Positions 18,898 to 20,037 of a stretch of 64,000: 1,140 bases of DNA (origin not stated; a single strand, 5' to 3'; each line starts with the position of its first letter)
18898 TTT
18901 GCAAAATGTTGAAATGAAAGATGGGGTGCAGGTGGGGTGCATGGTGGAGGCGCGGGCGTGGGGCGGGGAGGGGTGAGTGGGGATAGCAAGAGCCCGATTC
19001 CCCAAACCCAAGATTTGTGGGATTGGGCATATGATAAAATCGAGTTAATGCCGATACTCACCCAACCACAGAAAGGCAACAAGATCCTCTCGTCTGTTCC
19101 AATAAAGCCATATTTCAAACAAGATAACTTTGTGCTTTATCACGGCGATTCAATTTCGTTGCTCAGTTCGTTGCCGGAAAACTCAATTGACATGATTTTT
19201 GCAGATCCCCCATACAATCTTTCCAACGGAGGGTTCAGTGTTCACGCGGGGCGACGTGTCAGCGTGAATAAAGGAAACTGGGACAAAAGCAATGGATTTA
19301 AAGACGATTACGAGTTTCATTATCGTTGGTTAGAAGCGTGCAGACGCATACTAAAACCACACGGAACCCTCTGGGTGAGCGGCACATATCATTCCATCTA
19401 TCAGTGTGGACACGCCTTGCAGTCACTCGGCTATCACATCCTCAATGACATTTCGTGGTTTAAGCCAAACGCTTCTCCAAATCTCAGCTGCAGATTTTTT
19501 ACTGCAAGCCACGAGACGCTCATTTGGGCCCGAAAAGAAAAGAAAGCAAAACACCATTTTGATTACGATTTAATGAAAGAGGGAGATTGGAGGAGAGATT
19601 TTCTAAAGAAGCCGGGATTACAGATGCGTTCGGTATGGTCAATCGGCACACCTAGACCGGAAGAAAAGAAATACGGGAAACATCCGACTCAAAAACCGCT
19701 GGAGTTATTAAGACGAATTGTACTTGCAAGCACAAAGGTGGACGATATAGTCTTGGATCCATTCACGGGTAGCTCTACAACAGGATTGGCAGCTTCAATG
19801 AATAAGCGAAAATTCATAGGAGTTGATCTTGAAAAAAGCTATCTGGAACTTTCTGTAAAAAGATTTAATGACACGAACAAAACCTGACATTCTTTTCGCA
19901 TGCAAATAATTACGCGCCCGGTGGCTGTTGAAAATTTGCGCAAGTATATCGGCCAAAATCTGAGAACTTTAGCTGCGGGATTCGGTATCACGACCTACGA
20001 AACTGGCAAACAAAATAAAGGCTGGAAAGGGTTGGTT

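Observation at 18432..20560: Low-GC Type II RM island (beta-class DPPY methyltransferase plus MutH/Sau3AI-family endonuclease) beside tspO, which is bracketed by 26-30 bp direct repeats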

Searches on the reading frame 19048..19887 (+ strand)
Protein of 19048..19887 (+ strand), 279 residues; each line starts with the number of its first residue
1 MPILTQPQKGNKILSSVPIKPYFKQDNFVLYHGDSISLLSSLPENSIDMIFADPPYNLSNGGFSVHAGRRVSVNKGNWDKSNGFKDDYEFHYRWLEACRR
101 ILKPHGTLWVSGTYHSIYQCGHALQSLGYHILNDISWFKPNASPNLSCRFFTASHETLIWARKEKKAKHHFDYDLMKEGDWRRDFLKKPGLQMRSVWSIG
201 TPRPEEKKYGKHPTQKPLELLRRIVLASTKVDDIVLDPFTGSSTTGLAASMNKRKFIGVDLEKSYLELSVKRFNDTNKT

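Call 6: search_protein_families(library=pfam, proteins=[window:19048-19887:+], max_evalue=0.01)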
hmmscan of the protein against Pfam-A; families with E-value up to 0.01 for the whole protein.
window:19048-19887:+ (279 aa): 2 families
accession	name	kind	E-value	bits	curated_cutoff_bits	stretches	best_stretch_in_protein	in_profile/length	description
PF01555.25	N6_N4_Mtase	-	1.3e-57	195.7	26.7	1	47-270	1-220/221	DNA methylase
PF03602.21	Cons_hypoth95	-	0.0032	17.6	24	0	28-59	93-126/182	Conserved hypothetical protein 95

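Call 7: search_protein_families(library=ncbifam, proteins=[window:19048-19887:+], max_evalue=0.01)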
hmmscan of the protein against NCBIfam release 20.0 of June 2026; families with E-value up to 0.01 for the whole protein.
window:19048-19887:+ (279 aa): 4 families
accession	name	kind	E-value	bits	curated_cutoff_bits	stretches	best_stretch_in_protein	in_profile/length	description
NF050803.1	DnaMtaseCcrMCaul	equivalog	6.2e-73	245.7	830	1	30-277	6-251/350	adenine-specific DNA-methyltransferase CcrM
NF008572.0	PRK11524.1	equivalog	5.6e-39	134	292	1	22-277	9-260/294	adenine-specific DNA-methyltransferase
NF010253.0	PRK13699.1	subfamily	1.3e-18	67.5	244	2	211-276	143-208/226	DNA methyltransferase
TIGR01177.1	TIGR01177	hypoth_equivalog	0.0031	16.9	316.55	0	203-263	154-214/330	TIGR01177 family methyltransferase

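Call 9: search_solved_structures(query=window:19048-19887:+, max_evalue=0.001, show_alignments=2)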
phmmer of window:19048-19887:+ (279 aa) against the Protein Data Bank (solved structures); distinct sequences matched with E-value up to 0.001: 13.
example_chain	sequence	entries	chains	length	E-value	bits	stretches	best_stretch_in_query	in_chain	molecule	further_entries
6pbd_A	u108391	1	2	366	9.3e-60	205.5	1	29-271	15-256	Modification methylase CcrMI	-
5hfj_A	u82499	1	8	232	4.8e-29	104.7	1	30-274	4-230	Adenine specific DNA methyltransferase (DpnA)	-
5hek_A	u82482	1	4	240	5.1e-29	104.6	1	30-274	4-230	Adenine specific DNA methyltransferase (DpnA)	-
8urk_A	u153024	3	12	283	1.6e-23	86.5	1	28-274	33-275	Methyltransferase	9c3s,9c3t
9c3u_A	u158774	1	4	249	1.7e-23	86.5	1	30-274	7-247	Methyltransferase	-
1g60_A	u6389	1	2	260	1.1e-20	77.3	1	72-267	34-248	Adenine-specific Methyltransferase MboIIA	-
8s9n_A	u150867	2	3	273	2.6e-16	62.9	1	34-272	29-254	DNA cytosine-N4 methyltransferase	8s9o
8s9m_A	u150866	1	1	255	2.6e-16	62.9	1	34-272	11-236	DNA cytosine-N4 methyltransferase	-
1nw8_A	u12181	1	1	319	7.1e-15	58.2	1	34-267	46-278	MODIFICATION METHYLASE RSRI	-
1boo_A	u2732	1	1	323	7.2e-15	58.2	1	211-277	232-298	PROTEIN (N-4 CYTOSINE-SPECIFIC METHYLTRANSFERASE PVU II)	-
1eg2_A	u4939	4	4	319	8.4e-15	58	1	34-267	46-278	MODIFICATION METHYLASE RSRI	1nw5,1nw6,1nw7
2zie_A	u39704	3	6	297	7.4e-12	48.3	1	31-273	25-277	Putative modification methylase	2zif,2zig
6k0w_B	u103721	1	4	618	0.00065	22.2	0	25-63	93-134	Adenine specific DNA methyltransferase (Mod)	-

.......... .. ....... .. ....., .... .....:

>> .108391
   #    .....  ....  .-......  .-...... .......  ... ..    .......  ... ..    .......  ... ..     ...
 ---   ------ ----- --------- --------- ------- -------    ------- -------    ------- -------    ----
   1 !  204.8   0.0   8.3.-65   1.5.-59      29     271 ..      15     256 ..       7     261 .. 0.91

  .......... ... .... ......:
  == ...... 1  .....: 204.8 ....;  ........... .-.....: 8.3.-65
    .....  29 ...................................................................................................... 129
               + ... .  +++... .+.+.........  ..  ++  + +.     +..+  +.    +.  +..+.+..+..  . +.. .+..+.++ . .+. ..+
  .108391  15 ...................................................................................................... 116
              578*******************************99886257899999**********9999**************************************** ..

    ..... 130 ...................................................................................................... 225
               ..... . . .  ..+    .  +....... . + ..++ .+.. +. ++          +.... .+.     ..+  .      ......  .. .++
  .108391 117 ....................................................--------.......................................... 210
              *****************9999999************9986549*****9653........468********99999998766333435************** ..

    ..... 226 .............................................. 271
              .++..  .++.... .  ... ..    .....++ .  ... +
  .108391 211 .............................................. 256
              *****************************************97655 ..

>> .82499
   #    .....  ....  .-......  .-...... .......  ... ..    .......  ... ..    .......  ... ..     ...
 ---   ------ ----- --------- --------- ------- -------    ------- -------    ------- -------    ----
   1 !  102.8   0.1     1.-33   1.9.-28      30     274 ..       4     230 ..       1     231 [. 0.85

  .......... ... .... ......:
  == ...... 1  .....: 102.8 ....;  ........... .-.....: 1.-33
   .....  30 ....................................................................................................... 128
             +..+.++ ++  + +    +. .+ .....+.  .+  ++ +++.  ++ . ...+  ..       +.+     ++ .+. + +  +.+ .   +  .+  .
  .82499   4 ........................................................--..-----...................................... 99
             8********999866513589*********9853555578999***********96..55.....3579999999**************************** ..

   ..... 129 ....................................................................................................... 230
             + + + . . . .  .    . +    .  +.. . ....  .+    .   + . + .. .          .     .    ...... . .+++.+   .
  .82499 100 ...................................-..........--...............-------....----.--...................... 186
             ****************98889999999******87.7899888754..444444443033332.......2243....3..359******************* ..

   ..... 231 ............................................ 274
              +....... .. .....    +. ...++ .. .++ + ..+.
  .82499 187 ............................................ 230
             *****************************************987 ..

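Call 33: search_dna_similar(query=window:19048-19887:+, collection=plasmids, mode=protein, max_rows=40)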
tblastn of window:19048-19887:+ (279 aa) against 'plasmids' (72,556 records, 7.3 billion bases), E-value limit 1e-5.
Records with a match: 1498; places in all: 1550; records where one place covers at least 80% of the query: 1282.
Best place of each record, by identity: <60% 1498.
By first word of the organism name: Salmonella 244; Enterobacter 225; Escherichia 181; Burkholderia 130; Klebsiella 71; Serratia 49; Citrobacter 48; Aeromonas 41; Xanthomonas 30; Pantoea 27; and 136 more.
By predicted mobility (MOB-suite, as given by PLSDB): conjugative 684; non-mobilizable 522; mobilizable 292.
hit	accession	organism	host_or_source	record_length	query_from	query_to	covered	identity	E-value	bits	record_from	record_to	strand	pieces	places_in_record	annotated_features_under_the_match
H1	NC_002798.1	Lactococcus lactis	-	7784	20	274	91%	52.0%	6e-83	278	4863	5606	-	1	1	site-specific DNA-methyltransferase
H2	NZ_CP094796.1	Staphylococcus aureus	Camel,Skin swab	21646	20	276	92%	51.2%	9e-82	275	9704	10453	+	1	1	site-specific DNA-methyltransferase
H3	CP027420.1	Staphylococcus cohnii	Homo sapiens,peripheral blood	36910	20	276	92%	51.2%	9e-82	275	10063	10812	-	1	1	site-specific DNA-methyltransferase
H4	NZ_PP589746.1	Lactococcus sp.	Bacterial culture,Dairy environment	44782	20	274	91%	51.6%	2e-82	277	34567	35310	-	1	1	site-specific DNA-methyltransferase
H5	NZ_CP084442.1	Staphylococcus lugdunensis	Homo sapiens,pure culture,abdominal ...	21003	20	276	92%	50.8%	1e-81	274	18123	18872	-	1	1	site-specific DNA-methyltransferase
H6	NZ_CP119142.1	Neisseria gonorrhoeae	Homo sapiens,whole organism,synovial ...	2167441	26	273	89%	51.2%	8e-77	260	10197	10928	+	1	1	none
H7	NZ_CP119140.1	Neisseria gonorrhoeae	Homo sapiens,whole organism,blood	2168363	26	273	89%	51.2%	8e-77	260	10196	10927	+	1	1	none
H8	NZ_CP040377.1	Lactiplantibacillus plantarum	cell culture,Angelica gigas Nakai root ...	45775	30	275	88%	45.9%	4e-61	215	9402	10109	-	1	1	site-specific DNA-methyltransferase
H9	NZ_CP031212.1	Levilactobacillus brevis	-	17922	30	275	88%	45.5%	1e-60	214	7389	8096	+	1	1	site-specific DNA-methyltransferase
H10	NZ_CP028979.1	Lactiplantibacillus plantarum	liquid feed,pig feed from feed plant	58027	30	275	88%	45.5%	1e-60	214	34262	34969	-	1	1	site-specific DNA-methyltransferase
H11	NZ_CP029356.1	Azospirillum thermophilum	cell culture,hot spring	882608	17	274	92%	42.4%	5e-57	203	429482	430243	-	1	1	site-specific DNA-methyltransferase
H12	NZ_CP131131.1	Shinella zoogloeoides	isolate,Activated charcoal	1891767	29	274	88%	43.7%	3e-56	201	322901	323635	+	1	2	none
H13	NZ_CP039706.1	Clostridium butyricum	Homo sapiens,isolation from The first ...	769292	26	275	90%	42.9%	2e-60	213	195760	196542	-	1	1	site-specific DNA-methyltransferase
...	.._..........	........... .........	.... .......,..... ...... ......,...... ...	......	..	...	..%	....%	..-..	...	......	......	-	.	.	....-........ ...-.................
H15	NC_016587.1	Azospirillum lipoferum 4B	-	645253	26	274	89%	42.7%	5e-56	201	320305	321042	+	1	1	DNA methyltransferase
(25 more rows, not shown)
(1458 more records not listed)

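Call 34: get_annotated_region(hit=H1, flank=3500)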
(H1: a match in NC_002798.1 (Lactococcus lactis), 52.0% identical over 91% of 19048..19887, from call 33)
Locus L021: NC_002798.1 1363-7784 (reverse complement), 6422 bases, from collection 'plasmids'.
description: Lactococcus lactis plasmid pSRQ700, complete sequence
organism: Lactococcus lactis (NCBI taxid 1358)
taxonomy: Bacteria; Bacillota; Bacilli; Lactobacillales; Streptococcaceae; Lactococcus; Lactococcus lactis
host: -; source: -; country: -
typing (MOB-suite, as given by PLSDB): non-mobilizable; replicon Inc11
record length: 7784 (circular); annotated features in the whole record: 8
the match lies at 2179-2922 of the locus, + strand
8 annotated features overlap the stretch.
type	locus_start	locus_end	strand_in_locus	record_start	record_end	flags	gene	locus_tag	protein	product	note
CDS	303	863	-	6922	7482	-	-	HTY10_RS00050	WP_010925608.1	recombinase family protein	GO:0006310 - DNA recombination [Evidence IEA]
CDS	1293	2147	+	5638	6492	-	-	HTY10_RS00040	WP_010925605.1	DNA adenine methylase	-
CDS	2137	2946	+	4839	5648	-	-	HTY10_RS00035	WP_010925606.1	site-specific DNA-methyltransferase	-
CDS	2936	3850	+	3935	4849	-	-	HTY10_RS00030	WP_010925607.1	type II restriction endonuclease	-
CDS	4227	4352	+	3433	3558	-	-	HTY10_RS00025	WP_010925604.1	recombinase family protein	GO:0006310 - DNA recombination [Evidence IEA]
CDS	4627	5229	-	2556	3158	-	-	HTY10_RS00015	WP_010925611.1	replication protein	-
CDS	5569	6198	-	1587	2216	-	-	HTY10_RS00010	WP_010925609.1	DUF536 domain-containing protein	-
CDS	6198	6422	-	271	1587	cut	-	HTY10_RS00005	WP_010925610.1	RepB family plasmid replication initiator protein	GO:0006270 - DNA replication initiation [Evidence IEA]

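Call 35: get_annotated_region(hit=H2, flank=3000)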
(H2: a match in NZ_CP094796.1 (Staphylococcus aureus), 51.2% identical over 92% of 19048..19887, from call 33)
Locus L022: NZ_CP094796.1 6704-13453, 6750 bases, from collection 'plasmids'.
description: Staphylococcus aureus strain IVB6164 plasmid unnamed, complete sequence
organism: Staphylococcus aureus (NCBI taxid 1280)
taxonomy: Bacteria; Bacillota; Bacilli; Bacillales; Staphylococcaceae; Staphylococcus; Staphylococcus aureus
host: -; source: Camel,Skin swab; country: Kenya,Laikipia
typing (MOB-suite, as given by PLSDB): mobilizable; replicon rep_cluster_1017,rep_cluster_1733,rep_cluster_2100
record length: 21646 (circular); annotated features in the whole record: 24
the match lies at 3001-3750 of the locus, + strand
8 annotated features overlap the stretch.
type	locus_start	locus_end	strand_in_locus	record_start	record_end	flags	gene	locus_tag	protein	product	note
CDS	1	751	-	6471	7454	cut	-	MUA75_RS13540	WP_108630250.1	replication initiator protein A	-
CDS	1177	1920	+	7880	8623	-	-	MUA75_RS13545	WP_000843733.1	DUF536 domain-containing protein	-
CDS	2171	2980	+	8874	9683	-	-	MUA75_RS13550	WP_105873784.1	Dam family site-specific DNA-(adenine-N6)-methyltransferase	GO:0006306 - DNA methylation [Evidence IEA]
CDS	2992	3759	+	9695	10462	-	-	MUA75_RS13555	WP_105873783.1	site-specific DNA-methyltransferase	GO:0009307 - DNA restriction-modification system [Evidence IEA]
CDS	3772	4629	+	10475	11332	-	-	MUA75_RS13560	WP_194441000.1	type II restriction endonuclease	-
CDS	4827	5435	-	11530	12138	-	-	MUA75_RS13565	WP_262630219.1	recombinase family protein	GO:0006310 - DNA recombination [Evidence IEA]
CDS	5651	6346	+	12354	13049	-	-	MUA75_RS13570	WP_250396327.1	ATP-binding cassette domain-containing protein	-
CDS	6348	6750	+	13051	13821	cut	-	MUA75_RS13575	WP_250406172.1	ABC transporter permease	GO:0055085 - transmembrane transport [Evidence IEA]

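Call 37: search_protein_families(library=pfam, proteins=[L021:2936-3850:+, L021:1293-2147:+, L021:2137-2946:+], max_evalue=0.01)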
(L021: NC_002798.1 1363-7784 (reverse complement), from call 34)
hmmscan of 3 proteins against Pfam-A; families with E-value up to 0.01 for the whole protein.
L021:2936-3850:+ (304 aa): 1 family
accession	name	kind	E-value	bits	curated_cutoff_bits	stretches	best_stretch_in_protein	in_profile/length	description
PF04556.18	DpnII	-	3.6e-86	289.4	23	1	15-297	2-277/278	DpnII restriction endonuclease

L021:1293-2147:+ (284 aa): 1 family
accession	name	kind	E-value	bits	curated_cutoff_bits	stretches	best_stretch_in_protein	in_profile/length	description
PF02086.21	MethyltransfD12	-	1e-82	278.2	22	1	17-263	1-252/253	D12 class N6 adenine-specific DNA methyltransferase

L021:2137-2946:+ (269 aa): 6 families
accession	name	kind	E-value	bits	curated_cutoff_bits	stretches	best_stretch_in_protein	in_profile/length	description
PF01555.25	N6_N4_Mtase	-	1.8e-68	231.2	26.7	1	43-259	2-221/221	DNA methylase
PF09445.16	Methyltransf_15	-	0.0003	20.8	22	0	222-260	3-41/165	RNA cap guanine-N2 methyltransferase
PF03602.21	Cons_hypoth95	-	0.00049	20.3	24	0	25-52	95-124/182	Conserved hypothetical protein 95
PF01170.24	UPF0020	-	0.00061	20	22.3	0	214-245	23-54/197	RMKL-like, methyltransferase domain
PF02086.21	MethyltransfD12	-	0.00072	19.8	22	0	219-260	20-61/253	D12 class N6 adenine-specific DNA methyltransferase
PF13847.12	Methyltransf_31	-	0.0036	17.4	27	0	218-263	2-50/145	Methyltransferase domain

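Call 38: search_protein_families(library=padloc, proteins=[window:19048-19887:+], max_evalue=0.01)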
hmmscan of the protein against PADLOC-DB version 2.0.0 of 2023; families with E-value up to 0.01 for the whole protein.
window:19048-19887:+ (279 aa): 72 families (the best 25 are shown)
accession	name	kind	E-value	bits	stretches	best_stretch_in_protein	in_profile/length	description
PDLC03371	MTase_II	-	1.1e-97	324.6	1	21-277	4-256/260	Type II methyltransferase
PDLC03216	MTase_II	-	4.7e-77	257.4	1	29-278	13-260/364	Type II methyltransferase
PDLC03738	oMTase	-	1.3e-72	242.7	1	31-277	24-269/376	orphan methyltransferase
PDLC03302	MTase_II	-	4.5e-57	192.2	1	30-277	7-264/626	Type II methyltransferase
PDLC03299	MTase_II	-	2.3e-46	156.7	1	19-274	6-258/296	Type II methyltransferase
PDLC03387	MTase_II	-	2e-35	120.4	1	122-274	133-276/289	Type II methyltransferase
PDLC03265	MTase_II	-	1.1e-30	105.2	2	181-275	239-330/333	Type II methyltransferase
PDLC03320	MTase_II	-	4.6e-30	102.8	1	23-275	28-276/289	Type II methyltransferase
PDLC03353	MTase_II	-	8.9e-30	102.1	1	19-274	1-251/260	Type II methyltransferase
PDLC03279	MTase_II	-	2.2e-28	96.9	1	29-274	358-585/587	Type II methyltransferase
PDLC03230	MTase_II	-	9e-26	89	1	22-270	30-279/360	Type II methyltransferase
PDLC03238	MTase_II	-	9.7e-26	88.7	1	14-275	111-365/428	Type II methyltransferase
PDLC03300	MTase_II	-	1.5e-25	87.9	1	29-276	13-279/302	Type II methyltransferase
PDLC03339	MTase_II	-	5.8e-25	85.9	2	187-279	185-277/399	Type II methyltransferase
PDLC03252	MTase_II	-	1e-21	75.7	1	122-273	212-353/365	Type II methyltransferase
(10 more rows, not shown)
